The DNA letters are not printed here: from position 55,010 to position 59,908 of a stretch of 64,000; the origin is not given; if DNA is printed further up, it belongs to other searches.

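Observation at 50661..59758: Stripped-down type VIIb-like secretion locus: EssC, YukD and WXG100 proteins but no EssA, EssB/YukC or EsaA/YueB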

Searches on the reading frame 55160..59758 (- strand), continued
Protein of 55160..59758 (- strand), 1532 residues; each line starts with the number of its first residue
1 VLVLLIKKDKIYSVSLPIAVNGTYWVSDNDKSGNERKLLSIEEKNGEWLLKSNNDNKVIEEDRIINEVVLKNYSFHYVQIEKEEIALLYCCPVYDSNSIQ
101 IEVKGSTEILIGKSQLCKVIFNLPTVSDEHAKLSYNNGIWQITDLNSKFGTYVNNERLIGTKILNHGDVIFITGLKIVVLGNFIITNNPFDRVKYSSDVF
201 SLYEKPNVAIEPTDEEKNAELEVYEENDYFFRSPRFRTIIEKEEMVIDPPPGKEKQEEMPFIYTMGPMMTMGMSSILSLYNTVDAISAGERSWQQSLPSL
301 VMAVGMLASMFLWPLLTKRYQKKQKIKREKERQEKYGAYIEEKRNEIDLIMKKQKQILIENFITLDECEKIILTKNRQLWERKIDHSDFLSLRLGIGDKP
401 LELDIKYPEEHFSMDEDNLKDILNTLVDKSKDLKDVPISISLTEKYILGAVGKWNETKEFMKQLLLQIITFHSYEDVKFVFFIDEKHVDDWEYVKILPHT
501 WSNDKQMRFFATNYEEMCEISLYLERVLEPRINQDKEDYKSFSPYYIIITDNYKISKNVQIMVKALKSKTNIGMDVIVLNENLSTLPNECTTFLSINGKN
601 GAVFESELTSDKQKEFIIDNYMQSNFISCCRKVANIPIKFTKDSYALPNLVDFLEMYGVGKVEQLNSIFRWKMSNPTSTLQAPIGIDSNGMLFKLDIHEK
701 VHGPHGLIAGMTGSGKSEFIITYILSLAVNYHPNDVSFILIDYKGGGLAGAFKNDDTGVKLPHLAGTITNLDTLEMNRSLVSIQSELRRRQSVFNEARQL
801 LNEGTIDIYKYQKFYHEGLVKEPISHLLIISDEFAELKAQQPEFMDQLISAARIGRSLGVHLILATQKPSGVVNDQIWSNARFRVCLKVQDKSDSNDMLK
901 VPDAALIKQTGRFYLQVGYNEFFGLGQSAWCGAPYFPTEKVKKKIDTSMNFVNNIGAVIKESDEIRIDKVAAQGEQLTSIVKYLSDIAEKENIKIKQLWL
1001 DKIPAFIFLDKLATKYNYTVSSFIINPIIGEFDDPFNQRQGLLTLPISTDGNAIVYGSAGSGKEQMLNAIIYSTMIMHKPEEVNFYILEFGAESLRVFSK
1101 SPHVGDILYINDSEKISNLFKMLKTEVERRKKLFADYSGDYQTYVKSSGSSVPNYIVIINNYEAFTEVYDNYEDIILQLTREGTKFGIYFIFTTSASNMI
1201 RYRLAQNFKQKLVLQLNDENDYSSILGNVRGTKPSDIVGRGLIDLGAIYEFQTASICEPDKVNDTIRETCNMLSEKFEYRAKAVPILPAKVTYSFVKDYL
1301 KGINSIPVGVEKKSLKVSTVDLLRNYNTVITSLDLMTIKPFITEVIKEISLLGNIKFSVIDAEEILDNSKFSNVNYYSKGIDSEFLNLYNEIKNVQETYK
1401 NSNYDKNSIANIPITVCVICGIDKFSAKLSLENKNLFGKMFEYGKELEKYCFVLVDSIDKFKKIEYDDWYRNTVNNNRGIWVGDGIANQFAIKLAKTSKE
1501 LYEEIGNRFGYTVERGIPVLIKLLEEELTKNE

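Call 87: get_annotated_region(hit=H2, flank=9000)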
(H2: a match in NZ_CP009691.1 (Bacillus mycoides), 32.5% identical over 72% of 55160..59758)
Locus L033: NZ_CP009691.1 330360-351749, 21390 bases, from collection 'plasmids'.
description: Bacillus mycoides strain ATCC 6462 plasmid pBMX_1, complete sequence
organism: Bacillus mycoides (NCBI taxid 1405)
taxonomy: Bacteria; Bacillota; Bacilli; Bacillales; Bacillaceae; Bacillus; Bacillus mycoides
host: -; source: soil; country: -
typing (MOB-suite, as given by PLSDB): mobilizable; replicon rep_cluster_164; relaxase MOBP
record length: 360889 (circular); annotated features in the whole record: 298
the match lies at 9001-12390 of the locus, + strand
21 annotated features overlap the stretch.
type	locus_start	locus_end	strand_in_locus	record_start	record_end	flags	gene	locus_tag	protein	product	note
CDS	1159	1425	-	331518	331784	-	-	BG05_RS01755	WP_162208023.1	hypothetical protein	-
CDS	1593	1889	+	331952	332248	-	-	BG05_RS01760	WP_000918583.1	WXG100 family type VII secretion target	-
CDS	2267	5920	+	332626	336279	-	esaA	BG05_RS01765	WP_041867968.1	type VII secretion protein EsaA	-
CDS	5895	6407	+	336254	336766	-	essA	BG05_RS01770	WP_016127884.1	type VII secretion protein EssA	GO:0009306 - protein secretion [Evidence IEA]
CDS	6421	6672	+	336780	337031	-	-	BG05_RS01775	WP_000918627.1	EsaB/YukD family protein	-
CDS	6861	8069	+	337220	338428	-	essB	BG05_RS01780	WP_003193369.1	type VII secretion protein EssB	GO:0009306 - protein secretion [Evidence IEA]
CDS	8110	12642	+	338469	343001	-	essC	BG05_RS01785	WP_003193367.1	type VII secretion protein EssC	GO:0009306 - protein secretion [Evidence IEA]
CDS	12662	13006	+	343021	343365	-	-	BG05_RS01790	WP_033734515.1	hypothetical protein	-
CDS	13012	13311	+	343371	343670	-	-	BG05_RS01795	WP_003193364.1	WXG100 family type VII secretion target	-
CDS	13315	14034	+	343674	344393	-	-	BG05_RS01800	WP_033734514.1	DUF5081 family protein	-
CDS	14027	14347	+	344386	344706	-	-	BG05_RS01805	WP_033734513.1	hypothetical protein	-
CDS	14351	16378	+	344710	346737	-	-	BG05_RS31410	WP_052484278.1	pre-toxin TG domain-containing protein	-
CDS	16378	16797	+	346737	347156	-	-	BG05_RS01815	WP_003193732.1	hypothetical protein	-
CDS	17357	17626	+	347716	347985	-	-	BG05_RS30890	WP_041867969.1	hypothetical protein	-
CDS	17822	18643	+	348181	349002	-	-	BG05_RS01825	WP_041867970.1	DUF3952 domain-containing protein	-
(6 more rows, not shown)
